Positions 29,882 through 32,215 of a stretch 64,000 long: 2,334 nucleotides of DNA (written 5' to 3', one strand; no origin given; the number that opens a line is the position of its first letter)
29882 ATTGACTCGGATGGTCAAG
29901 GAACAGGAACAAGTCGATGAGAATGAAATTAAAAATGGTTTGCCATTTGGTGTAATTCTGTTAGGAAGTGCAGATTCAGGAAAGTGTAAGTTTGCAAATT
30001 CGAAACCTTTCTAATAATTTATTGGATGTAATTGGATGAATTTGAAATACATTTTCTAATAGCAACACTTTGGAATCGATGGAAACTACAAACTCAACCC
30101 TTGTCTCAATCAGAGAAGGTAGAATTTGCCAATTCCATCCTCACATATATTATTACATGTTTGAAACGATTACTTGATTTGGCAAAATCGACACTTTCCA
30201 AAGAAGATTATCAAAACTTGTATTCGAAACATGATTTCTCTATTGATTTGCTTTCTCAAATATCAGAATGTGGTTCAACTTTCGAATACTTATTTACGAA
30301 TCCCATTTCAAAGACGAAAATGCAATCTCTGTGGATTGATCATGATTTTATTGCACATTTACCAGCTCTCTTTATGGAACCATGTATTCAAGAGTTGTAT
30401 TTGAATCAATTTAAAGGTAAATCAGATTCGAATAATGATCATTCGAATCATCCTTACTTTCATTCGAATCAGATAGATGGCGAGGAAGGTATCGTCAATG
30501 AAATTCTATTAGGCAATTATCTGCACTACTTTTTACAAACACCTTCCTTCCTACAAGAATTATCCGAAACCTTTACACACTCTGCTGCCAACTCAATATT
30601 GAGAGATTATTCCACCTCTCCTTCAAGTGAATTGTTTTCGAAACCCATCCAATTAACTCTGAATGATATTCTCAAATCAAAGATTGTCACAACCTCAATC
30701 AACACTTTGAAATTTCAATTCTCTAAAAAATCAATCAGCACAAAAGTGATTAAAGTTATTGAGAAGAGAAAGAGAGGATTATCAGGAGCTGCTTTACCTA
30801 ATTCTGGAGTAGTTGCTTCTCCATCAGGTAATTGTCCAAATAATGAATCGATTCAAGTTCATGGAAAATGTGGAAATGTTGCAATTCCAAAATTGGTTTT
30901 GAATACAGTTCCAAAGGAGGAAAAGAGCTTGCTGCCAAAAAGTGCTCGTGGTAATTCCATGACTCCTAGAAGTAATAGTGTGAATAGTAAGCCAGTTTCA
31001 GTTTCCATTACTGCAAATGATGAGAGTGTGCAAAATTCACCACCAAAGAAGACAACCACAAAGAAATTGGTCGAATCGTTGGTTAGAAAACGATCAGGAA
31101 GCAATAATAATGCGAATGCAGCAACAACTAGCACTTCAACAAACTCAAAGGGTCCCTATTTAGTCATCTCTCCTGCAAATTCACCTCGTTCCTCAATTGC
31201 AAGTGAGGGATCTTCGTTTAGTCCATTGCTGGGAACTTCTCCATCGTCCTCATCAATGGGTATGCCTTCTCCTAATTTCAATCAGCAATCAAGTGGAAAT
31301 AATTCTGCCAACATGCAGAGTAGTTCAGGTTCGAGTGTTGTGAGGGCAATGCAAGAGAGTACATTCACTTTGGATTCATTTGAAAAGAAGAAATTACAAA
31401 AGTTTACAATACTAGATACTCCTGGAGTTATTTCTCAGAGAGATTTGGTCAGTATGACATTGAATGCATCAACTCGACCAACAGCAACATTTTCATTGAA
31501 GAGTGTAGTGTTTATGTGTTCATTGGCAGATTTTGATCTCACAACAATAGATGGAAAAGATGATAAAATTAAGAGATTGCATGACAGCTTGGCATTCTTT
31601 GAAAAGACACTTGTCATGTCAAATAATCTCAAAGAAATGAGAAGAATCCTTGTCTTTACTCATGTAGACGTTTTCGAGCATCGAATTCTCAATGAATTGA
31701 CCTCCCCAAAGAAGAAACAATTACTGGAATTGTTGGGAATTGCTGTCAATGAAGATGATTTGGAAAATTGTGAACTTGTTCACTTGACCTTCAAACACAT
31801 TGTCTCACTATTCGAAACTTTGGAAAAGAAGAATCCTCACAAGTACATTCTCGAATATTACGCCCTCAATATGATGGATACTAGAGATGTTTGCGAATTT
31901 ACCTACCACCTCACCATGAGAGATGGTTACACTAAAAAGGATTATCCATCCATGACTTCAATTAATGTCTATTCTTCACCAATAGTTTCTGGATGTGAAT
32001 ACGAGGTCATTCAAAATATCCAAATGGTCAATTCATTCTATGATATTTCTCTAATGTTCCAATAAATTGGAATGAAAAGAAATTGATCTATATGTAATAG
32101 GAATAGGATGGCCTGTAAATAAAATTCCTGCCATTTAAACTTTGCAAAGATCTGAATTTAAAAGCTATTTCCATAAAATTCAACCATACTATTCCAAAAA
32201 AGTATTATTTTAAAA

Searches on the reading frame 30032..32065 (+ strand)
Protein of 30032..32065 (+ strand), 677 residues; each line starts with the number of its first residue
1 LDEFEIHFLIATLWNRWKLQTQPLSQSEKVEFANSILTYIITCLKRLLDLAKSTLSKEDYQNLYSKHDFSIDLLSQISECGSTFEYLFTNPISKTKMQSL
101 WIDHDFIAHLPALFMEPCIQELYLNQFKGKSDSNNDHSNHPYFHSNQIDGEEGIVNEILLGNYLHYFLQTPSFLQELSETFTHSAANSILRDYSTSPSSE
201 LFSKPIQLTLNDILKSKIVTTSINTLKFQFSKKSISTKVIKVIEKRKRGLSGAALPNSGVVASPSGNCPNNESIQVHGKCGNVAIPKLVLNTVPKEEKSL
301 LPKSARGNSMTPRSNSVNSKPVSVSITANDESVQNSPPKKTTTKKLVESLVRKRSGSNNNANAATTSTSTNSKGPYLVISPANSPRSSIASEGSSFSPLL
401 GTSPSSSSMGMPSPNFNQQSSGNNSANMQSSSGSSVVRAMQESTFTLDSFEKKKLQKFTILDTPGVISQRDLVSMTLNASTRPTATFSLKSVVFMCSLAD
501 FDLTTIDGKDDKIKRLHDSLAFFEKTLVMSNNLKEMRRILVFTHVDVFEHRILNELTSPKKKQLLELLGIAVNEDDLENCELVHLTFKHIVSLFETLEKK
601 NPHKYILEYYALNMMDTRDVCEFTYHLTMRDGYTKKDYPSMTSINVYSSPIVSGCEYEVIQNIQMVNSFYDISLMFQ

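Call 3: search_protein_families(library=pfam, proteins=[window:30032-32065:+], max_evalue=0.01)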
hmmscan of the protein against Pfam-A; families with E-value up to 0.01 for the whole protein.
window:30032-32065:+ (677 aa): 1 family
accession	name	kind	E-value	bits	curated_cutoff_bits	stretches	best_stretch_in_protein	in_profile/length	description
PF00503.26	G-alpha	-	2.4e-16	60.3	48.8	2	489-620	207-322/333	G-protein alpha subunit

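Call 39: search_protein_representatives(protein=window:30065-32062:+)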
Query: 666 residues. Proteins with E-value up to 0.001 (for the whole library): 5; up to 1e-10: 3; up to 1e-30: 3. The best 5 are listed.
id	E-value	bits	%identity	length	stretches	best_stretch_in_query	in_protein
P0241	8.2e-101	355.0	42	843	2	50-652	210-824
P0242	1.1e-97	344.6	45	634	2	433-664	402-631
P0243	2.1e-85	304.1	43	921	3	246-665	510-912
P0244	2.3e-08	49.7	29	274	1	345-648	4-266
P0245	2.4e-06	43.0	28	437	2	417-645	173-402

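Call 40: list_cluster_members(proteins=[P0241, P0242, P0243, P0244, P0245])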
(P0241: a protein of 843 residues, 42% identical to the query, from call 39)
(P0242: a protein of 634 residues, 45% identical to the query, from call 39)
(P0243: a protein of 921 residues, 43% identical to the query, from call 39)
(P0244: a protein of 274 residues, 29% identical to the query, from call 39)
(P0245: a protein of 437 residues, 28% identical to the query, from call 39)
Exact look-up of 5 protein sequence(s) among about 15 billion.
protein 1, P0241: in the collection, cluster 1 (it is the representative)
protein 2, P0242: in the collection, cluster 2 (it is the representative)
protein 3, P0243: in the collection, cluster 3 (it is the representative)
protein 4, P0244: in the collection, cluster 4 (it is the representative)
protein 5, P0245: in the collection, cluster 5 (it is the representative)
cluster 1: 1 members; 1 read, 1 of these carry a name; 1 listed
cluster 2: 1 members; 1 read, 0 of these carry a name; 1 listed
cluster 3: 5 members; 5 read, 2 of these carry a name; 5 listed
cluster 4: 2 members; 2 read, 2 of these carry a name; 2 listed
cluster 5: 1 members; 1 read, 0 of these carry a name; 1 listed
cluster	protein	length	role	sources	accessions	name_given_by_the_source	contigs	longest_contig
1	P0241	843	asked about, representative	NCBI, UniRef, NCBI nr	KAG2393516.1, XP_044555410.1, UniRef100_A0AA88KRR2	hypothetical protein C9374_007047 [Naegleria lovaniensis] | Uncharacterized protein n=1 Tax=Naegleria lovaniensis TaxID=51637 RepID=A0AA88KRR2_NAELO | uncharacterized protein C9374_007047 [Naegleria lovaniensis]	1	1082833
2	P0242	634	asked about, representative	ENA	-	-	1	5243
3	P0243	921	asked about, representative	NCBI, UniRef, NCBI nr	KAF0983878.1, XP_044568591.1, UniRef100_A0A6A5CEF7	hypothetical protein FDP41_007793 [Naegleria fowleri] | Uncharacterized protein n=1 Tax=Naegleria fowleri TaxID=5763 RepID=A0A6A5CEF7_NAEFO | uncharacterized protein FDP41_007793 [Naegleria fowleri]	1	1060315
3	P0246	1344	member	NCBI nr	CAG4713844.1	unnamed protein product [Naegleria fowleri]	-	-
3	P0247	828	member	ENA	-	-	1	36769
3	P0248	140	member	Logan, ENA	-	-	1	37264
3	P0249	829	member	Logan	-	-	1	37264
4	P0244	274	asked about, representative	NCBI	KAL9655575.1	hypothetical protein ABK040_002242 [Willaertia magna]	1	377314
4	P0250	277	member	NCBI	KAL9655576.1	hypothetical protein ABK040_002242 [Willaertia magna]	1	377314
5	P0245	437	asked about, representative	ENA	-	-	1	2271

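Call 41: find_encoding_contigs(protein=P0249, flank=10000, max_places=4)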
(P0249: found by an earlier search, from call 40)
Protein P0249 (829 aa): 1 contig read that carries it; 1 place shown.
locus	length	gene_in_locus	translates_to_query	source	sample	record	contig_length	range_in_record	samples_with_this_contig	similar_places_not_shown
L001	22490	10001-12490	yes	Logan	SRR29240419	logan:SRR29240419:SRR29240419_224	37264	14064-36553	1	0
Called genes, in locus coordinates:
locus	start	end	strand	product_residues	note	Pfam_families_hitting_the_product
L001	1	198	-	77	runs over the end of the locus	PF00211:Guanylate_cyc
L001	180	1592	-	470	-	PF00989:PAS, PF13188:PAS_8 (weak), PF13426:PAS_9, PF00211:Guanylate_cyc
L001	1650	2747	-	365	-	-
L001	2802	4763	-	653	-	PF25474:TPR_TmcB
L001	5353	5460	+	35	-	-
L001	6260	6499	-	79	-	-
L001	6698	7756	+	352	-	PF00106:adh_short, PF08659:KR (weak), PF13561:adh_short_C2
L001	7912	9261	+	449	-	PF00022:Actin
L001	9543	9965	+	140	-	-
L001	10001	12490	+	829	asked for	PF00503:G-alpha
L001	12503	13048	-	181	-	-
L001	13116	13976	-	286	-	PF01370:Epimerase, PF05368:NmrA (weak), PF01073:3Beta_HSD, PF07993:NAD_binding_4, PF16363:GDP_Man_Dehyd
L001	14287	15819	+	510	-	-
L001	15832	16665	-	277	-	PF00892:EamA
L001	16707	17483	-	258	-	PF00892:EamA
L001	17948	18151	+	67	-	-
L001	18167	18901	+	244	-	-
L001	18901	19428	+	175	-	-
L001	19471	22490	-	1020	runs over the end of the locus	PF22156:Thiaminase_I-like_N, PF00456:Transketolase_N, PF02779:Transket_pyr, PF02780:Transketolase_C, PF22613:Transketolase_C_1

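Call 42: find_encoding_contigs(protein=P0247, flank=10000, max_places=4)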
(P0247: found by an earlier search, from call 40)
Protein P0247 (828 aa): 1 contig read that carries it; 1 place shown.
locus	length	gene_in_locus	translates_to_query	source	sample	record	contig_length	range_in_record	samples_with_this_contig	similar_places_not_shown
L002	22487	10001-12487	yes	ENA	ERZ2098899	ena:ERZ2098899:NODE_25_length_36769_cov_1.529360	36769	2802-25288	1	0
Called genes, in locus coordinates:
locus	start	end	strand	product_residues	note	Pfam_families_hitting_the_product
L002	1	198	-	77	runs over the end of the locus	PF00211:Guanylate_cyc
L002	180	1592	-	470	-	PF00989:PAS, PF13188:PAS_8 (weak), PF13426:PAS_9, PF00211:Guanylate_cyc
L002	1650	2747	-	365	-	-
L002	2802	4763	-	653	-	PF25474:TPR_TmcB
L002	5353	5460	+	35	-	-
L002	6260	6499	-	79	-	-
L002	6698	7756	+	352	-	PF00106:adh_short, PF08659:KR (weak), PF13561:adh_short_C2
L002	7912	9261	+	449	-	PF00022:Actin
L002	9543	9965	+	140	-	-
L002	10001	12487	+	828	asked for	PF00503:G-alpha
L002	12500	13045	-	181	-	-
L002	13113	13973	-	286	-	PF01370:Epimerase, PF05368:NmrA (weak), PF01073:3Beta_HSD, PF07993:NAD_binding_4, PF16363:GDP_Man_Dehyd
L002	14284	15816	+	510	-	-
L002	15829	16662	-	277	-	PF00892:EamA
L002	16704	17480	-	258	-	PF00892:EamA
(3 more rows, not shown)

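Call 44: search_protein_families(library=pfam, proteins=[L001:12503-13048:-, L001:9543-9965:+, L001:14287-15819:+, L001:1650-2747:-, L001:10001-12490:+], max_evalue=0.01)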
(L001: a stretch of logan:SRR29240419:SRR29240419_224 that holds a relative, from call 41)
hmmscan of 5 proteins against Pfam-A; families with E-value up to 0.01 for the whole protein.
L001:12503-13048:- (181 aa): 0 families

L001:9543-9965:+ (140 aa): 1 family
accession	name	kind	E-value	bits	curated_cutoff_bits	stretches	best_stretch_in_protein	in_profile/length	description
PF01425.27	Amidase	-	0.0092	15.5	27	1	26-125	334-438/445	Amidase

L001:14287-15819:+ (510 aa): 0 families

L001:1650-2747:- (365 aa): 0 families

L001:10001-12490:+ (829 aa): 1 family
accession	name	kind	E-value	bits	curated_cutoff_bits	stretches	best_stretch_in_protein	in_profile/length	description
PF00503.26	G-alpha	-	9.1e-14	51.8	48.8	1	637-767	207-324/333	G-protein alpha subunit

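Call 45: find_encoding_contigs(protein=P0241, flank=10000, max_places=3)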
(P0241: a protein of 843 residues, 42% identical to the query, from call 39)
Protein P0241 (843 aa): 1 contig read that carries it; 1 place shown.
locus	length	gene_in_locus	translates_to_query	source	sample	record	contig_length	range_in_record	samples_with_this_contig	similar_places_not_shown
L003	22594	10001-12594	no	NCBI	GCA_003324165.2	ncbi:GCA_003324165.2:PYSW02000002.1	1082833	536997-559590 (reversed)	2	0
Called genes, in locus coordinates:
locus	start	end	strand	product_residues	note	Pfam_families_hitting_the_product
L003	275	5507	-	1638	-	PF25474:TPR_TmcB, PF00989:PAS, PF13426:PAS_9, PF00211:Guanylate_cyc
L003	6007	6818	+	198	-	PF02798:GST_N, PF00043:GST_C, PF14497:GST_C_3, PF13410:GST_C_2 (weak)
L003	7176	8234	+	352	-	PF00106:adh_short, PF13561:adh_short_C2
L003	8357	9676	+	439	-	PF00022:Actin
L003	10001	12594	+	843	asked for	PF00503:G-alpha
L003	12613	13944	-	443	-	PF05368:NmrA (faint), PF01073:3Beta_HSD, PF01370:Epimerase, PF07993:NAD_binding_4, PF16363:GDP_Man_Dehyd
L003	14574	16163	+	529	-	-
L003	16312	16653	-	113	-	-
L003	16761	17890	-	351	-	PF00892:EamA (weak)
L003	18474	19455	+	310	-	PF03372:Exo_endo_phos (weak)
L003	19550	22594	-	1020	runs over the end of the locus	PF22156:Thiaminase_I-like_N, PF00456:Transketolase_N, PF02779:Transket_pyr, PF02780:Transketolase_C, PF22613:Transketolase_C_1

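Call 46: find_encoding_contigs(protein=P0242, flank=10000, max_places=3)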
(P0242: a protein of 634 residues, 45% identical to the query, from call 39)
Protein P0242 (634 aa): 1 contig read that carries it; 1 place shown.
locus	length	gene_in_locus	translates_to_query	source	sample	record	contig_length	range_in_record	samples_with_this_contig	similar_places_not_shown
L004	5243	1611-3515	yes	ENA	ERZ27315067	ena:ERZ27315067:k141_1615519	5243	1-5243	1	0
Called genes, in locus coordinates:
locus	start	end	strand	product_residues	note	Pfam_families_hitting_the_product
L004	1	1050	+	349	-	?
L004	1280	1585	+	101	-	-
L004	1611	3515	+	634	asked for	PF00503:G-alpha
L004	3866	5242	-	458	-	?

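Call 48: search_protein_families(library=pfam, proteins=[L004:1-1050:+, L004:3866-5242:-, L004:1280-1585:+], max_evalue=0.01)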
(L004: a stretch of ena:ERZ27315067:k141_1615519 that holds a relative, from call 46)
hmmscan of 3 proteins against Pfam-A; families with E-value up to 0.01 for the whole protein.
L004:1-1050:+ (349 aa): 1 family
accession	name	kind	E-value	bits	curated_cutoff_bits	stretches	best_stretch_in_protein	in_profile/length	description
PF00022.25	Actin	-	2.6e-38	132.1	27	1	72-330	104-410/410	Actin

L004:3866-5242:- (458 aa): 3 families
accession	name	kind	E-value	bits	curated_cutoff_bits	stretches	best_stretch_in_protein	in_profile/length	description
PF13475.11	DUF4116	-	5.6e-39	131.9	24.9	5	353-401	1-49/49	Domain of unknown function (DUF4116)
PF09346.15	SMI1_KNR4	-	7.8e-07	30.2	25.4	1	70-128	1-60/125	SMI1 / KNR4 family (SUKH-1)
PF14568.11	SUKH_6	-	0.00011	23.2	27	1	73-153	1-76/119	SMI1-KNR4 cell-wall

L004:1280-1585:+ (101 aa): 1 family
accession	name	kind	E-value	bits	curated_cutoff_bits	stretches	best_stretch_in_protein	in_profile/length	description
PF22966.1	INTS7_C_plants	-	0.003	17.6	27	1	20-81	49-108/172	Integrator complex subunit 7, C-terminal domain in plants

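Call 60: find_encoding_contigs(protein=P0244, flank=10000, max_places=3)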
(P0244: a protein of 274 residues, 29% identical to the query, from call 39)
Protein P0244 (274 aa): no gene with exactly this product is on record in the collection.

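Call 61: find_encoding_contigs(protein=P0245, flank=10000, max_places=3)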
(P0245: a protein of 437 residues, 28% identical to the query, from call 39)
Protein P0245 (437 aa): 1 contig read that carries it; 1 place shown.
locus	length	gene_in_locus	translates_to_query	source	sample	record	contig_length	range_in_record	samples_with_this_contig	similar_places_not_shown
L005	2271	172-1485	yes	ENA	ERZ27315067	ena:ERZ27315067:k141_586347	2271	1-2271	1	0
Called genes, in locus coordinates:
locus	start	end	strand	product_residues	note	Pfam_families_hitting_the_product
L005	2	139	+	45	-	?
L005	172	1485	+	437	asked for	PF00503:G-alpha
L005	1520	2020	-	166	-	-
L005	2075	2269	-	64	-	?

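Call 62: search_protein_families(library=pfam, proteins=[L005:1520-2020:-, L005:2075-2269:-, L005:172-1485:+], max_evalue=0.01)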
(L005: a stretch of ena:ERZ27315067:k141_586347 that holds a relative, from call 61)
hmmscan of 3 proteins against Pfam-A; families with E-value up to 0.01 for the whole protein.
L005:1520-2020:- (166 aa): 0 families

L005:2075-2269:- (64 aa): 0 families

L005:172-1485:+ (437 aa): 1 family
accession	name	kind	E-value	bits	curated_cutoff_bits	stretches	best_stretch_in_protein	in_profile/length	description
PF00503.26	G-alpha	-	7e-36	124.5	48.8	1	2-385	42-329/333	G-protein alpha subunit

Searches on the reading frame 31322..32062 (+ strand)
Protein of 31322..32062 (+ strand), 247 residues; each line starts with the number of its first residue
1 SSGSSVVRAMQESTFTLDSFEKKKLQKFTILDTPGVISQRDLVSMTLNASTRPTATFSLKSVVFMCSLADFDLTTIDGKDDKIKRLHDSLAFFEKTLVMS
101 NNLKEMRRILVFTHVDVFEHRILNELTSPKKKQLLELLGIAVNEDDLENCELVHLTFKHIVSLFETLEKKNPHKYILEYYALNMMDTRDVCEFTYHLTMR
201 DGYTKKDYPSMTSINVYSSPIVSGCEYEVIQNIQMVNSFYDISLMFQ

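Call 85: search_solved_structures(query=window:31322-32062:+, max_evalue=0.01, show_alignments=3)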
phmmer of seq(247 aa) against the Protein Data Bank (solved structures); distinct sequences matched with E-value up to 0.01: 0.
